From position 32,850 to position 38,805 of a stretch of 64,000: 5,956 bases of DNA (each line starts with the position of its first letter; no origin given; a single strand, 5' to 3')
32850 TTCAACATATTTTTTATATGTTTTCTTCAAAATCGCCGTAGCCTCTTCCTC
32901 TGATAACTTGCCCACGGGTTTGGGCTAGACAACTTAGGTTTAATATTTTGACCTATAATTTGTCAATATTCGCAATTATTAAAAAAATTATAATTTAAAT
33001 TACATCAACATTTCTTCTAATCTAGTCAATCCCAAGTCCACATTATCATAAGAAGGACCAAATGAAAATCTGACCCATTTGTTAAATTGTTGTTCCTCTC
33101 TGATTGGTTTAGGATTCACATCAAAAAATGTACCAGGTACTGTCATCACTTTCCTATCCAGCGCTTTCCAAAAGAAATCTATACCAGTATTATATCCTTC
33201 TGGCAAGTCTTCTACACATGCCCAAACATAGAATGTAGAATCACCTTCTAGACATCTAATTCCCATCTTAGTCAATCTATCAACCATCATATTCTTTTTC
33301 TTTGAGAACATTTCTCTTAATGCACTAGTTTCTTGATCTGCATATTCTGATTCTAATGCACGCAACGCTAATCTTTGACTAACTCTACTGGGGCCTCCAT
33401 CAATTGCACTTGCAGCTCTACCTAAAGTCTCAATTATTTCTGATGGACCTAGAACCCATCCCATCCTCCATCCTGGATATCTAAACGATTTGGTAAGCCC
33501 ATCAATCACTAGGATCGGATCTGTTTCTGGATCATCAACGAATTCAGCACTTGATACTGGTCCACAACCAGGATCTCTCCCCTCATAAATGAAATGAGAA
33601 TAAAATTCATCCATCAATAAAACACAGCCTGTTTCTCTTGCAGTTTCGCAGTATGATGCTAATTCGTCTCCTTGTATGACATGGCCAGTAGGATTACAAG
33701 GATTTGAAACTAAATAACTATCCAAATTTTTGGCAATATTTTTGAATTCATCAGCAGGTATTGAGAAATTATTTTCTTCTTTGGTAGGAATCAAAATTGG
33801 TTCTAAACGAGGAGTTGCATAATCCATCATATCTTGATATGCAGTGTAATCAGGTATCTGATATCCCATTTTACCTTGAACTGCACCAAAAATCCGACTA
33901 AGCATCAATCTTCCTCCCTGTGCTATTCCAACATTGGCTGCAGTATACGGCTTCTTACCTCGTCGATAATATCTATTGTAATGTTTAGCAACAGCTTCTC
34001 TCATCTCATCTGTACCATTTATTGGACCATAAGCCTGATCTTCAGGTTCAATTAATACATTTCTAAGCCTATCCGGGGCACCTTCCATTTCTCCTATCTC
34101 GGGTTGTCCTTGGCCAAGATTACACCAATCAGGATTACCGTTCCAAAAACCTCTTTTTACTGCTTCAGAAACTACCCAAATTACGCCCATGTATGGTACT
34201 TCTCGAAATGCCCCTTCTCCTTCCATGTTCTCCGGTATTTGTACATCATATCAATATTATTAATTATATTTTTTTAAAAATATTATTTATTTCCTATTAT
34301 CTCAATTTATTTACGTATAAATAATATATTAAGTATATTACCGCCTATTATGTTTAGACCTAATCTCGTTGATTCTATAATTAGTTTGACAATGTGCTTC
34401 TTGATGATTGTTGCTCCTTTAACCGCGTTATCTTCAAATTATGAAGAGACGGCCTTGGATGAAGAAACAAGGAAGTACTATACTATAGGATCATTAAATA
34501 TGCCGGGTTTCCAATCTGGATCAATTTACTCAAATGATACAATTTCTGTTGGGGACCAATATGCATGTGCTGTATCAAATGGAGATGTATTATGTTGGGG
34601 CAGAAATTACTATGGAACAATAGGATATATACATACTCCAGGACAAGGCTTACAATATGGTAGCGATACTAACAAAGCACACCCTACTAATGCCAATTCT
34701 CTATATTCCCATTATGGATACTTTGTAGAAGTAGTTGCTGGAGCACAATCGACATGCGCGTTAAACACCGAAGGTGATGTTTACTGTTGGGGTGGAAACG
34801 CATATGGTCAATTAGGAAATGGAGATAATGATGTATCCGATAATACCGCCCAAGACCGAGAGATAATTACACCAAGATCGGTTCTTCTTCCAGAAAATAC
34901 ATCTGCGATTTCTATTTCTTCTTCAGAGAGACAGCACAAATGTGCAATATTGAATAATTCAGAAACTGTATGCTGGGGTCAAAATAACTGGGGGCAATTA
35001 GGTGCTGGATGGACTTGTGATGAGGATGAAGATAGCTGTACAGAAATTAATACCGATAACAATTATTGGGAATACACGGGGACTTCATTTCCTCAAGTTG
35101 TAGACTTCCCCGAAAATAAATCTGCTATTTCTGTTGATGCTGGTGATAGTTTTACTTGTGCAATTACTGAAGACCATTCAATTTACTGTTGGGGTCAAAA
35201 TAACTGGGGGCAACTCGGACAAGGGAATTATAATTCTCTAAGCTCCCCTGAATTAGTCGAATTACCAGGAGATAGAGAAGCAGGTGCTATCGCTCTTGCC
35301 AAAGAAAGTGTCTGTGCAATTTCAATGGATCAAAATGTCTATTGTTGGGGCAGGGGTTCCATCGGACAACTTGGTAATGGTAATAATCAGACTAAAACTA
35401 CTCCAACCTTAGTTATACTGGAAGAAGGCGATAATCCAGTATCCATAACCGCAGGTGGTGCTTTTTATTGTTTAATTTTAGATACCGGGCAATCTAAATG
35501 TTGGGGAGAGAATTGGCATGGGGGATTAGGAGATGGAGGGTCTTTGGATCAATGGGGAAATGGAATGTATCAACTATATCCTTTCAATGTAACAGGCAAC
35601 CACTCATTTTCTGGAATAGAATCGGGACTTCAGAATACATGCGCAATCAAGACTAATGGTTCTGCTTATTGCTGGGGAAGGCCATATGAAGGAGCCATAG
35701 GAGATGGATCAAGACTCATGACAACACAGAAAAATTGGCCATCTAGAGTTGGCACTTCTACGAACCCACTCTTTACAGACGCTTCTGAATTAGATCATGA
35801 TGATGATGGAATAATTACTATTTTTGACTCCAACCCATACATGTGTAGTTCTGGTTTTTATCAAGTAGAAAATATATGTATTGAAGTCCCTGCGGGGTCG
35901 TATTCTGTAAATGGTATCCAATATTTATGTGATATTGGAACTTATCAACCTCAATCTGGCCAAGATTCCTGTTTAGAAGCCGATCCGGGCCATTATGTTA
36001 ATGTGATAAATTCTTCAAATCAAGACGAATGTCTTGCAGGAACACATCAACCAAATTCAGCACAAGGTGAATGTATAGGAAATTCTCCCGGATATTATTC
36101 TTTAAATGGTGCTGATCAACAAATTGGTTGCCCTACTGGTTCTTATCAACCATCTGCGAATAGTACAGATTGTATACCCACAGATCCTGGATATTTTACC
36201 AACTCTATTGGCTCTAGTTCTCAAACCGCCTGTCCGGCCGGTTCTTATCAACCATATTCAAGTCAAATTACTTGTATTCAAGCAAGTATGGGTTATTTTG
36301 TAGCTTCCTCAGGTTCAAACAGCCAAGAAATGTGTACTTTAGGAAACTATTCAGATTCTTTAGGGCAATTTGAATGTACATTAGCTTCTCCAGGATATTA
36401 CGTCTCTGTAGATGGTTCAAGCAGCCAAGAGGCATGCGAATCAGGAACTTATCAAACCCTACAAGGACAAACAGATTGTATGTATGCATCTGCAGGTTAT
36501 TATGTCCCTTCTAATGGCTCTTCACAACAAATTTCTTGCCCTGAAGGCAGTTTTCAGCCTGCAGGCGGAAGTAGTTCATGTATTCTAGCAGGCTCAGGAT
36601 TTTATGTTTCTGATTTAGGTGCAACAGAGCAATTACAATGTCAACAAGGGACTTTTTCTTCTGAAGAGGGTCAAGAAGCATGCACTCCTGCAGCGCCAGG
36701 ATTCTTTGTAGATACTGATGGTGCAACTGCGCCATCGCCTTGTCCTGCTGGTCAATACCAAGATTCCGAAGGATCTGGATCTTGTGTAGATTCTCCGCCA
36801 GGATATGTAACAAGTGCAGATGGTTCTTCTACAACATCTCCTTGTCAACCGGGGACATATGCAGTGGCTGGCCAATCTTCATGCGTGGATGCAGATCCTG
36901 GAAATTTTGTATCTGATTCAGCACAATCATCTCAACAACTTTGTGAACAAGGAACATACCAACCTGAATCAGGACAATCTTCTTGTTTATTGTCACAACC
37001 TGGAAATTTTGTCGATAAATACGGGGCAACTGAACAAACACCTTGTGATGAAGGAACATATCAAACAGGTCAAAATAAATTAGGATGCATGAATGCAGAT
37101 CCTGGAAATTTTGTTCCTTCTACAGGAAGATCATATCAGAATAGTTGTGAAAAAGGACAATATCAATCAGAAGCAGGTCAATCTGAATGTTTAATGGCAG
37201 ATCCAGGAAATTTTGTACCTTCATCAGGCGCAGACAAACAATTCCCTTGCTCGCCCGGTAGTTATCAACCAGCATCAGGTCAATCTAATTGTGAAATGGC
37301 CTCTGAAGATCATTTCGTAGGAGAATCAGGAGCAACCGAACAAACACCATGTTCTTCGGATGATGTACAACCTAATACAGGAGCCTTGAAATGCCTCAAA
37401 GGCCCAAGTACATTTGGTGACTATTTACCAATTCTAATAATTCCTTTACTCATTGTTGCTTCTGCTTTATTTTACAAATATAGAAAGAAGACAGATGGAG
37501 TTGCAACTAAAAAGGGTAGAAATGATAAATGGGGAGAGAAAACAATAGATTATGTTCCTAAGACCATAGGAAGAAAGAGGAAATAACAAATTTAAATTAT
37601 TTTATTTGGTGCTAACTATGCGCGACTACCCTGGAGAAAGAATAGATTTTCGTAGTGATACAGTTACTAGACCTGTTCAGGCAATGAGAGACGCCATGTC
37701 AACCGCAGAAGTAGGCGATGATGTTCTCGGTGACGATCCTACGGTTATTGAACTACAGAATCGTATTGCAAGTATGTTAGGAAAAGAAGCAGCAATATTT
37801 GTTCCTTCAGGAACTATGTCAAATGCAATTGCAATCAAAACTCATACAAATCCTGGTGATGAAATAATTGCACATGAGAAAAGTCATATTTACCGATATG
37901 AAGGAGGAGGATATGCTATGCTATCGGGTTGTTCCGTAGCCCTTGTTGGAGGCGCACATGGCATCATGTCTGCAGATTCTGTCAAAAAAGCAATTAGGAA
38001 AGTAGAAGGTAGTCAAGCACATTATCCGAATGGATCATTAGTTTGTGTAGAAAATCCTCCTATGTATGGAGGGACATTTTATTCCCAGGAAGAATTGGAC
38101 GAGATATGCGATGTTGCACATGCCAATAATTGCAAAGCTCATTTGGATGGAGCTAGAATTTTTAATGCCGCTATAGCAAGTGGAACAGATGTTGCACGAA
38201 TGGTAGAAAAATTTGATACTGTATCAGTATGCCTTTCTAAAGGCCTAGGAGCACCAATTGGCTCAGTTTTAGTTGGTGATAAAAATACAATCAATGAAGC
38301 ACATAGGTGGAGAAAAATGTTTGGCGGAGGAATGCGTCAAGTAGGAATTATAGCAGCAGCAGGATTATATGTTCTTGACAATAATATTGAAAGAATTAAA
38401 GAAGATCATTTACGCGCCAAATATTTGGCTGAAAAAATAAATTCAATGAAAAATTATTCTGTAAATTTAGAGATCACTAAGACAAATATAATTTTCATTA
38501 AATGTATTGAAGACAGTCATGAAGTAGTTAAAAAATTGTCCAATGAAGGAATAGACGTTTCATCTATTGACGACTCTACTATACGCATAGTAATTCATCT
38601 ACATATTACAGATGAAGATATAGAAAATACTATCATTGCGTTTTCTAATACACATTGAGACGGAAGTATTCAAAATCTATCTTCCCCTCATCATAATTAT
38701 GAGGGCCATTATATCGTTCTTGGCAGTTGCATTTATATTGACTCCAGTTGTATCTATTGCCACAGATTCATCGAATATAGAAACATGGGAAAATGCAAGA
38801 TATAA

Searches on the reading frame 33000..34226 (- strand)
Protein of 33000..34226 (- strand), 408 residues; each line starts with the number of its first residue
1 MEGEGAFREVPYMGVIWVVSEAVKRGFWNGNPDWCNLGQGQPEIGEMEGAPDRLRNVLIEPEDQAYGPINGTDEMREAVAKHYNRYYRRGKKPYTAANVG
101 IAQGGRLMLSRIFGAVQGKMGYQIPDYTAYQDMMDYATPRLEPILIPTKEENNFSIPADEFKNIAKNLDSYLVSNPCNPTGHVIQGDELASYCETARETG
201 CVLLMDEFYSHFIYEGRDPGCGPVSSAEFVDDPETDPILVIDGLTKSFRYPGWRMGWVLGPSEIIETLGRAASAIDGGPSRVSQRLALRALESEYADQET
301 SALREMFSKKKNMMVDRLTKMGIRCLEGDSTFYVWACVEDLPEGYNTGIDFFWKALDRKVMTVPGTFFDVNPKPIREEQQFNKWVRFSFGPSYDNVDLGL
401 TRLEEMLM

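Call 11: search_protein_families(library=pfam, proteins=[window:33000-34226:-], max_evalue=0.001)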
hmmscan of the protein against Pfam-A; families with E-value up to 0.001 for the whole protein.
window:33000-34226:- (408 aa): 1 family
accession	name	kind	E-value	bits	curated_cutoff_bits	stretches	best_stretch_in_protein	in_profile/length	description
PF00155.27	Aminotran_1_2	-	1.9e-37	129.7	19.7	1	33-400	2-358/361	Aminotransferase class I and II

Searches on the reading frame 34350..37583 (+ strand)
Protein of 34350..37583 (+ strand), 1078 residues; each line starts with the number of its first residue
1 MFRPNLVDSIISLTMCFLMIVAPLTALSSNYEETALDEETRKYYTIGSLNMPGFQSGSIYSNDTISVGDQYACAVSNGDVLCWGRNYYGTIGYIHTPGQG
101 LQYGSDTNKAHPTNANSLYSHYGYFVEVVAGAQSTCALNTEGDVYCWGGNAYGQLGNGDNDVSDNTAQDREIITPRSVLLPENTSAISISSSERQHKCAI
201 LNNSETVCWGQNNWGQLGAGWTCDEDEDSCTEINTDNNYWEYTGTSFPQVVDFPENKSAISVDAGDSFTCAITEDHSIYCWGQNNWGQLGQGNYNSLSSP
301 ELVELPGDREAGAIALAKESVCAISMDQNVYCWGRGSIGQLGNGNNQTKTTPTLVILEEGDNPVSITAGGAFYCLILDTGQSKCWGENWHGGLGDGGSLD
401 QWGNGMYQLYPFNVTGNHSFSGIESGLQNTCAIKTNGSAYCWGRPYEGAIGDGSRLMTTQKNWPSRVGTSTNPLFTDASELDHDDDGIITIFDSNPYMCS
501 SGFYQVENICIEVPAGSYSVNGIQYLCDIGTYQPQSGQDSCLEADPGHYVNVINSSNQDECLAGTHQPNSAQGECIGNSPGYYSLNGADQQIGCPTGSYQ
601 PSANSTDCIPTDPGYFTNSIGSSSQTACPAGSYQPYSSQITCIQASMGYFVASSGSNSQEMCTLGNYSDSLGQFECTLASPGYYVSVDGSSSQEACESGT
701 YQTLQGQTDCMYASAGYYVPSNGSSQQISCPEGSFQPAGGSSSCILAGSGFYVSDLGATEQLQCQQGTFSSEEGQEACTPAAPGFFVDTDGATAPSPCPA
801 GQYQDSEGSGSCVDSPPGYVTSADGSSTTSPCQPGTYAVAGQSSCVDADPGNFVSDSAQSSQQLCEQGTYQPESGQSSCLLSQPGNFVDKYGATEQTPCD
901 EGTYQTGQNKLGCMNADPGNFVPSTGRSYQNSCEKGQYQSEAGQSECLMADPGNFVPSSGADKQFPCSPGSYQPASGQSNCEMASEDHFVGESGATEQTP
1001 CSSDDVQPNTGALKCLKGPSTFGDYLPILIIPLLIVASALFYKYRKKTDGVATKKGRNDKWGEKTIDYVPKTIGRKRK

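Call 11: search_protein_families(library=pfam, proteins=[window:34350-37583:+], max_evalue=0.001)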
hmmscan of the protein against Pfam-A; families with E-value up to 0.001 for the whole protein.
window:34350-37583:+ (1078 aa): 6 families
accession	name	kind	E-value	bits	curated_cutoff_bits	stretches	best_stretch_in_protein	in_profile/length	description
PF25390.1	WD40_RLD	-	1.6e-57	196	150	2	246-467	75-292/363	RCC1-like domain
PF00415.24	RCC1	-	4.5e-44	149.2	21.7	5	329-374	3-48/50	Regulator of chromosome condensation (RCC1) repeat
PF07699.19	Ephrin_rec_like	-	5.6e-40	135.3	23.1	5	581-628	1-48/48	Tyrosine-protein kinase ephrin type A/B receptor-like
PF13540.12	RCC1_2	-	8e-34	115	22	4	126-154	2-30/30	Regulator of chromosome condensation (RCC1) repeat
PF25384.1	Alsin_RLD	-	0.00022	21.1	100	0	259-292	277-310/405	Alsin RCC1-like domain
PF20082.4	DUF6476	-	0.00065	20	24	0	245-284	41-80/91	Family of unknown function (DUF6476)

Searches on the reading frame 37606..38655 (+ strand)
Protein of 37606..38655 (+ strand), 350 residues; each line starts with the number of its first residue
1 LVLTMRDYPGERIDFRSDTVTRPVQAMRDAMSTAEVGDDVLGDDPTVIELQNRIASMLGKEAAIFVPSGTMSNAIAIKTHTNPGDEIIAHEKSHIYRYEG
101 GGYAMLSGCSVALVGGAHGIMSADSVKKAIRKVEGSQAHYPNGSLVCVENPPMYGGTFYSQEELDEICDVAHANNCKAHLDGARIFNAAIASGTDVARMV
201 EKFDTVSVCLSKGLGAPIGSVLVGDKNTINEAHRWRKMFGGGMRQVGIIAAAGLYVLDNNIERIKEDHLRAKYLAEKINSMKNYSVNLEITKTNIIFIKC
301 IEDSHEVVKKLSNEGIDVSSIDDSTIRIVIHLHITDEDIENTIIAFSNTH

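Call 11: search_protein_families(library=pfam, proteins=[window:37606-38655:+], max_evalue=0.001)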
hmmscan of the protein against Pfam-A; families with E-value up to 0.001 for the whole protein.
window:37606-38655:+ (350 aa): 4 families
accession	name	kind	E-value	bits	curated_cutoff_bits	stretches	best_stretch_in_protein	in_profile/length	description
PF01212.27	Beta_elim_lyase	-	4.4e-98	328.6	27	1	14-299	1-286/288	Beta-eliminating lyase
PF00155.27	Aminotran_1_2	-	5.7e-09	36.1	19.7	1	19-342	18-357/361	Aminotransferase class I and II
PF00202.27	Aminotran_3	-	3.4e-06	26.5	30.5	0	273-347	321-400/403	Aminotransferase class-III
PF01053.26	Cys_Met_Meta_PP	-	0.0003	19.9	27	1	44-182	51-174/381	Cys/Met metabolism PLP-dependent enzyme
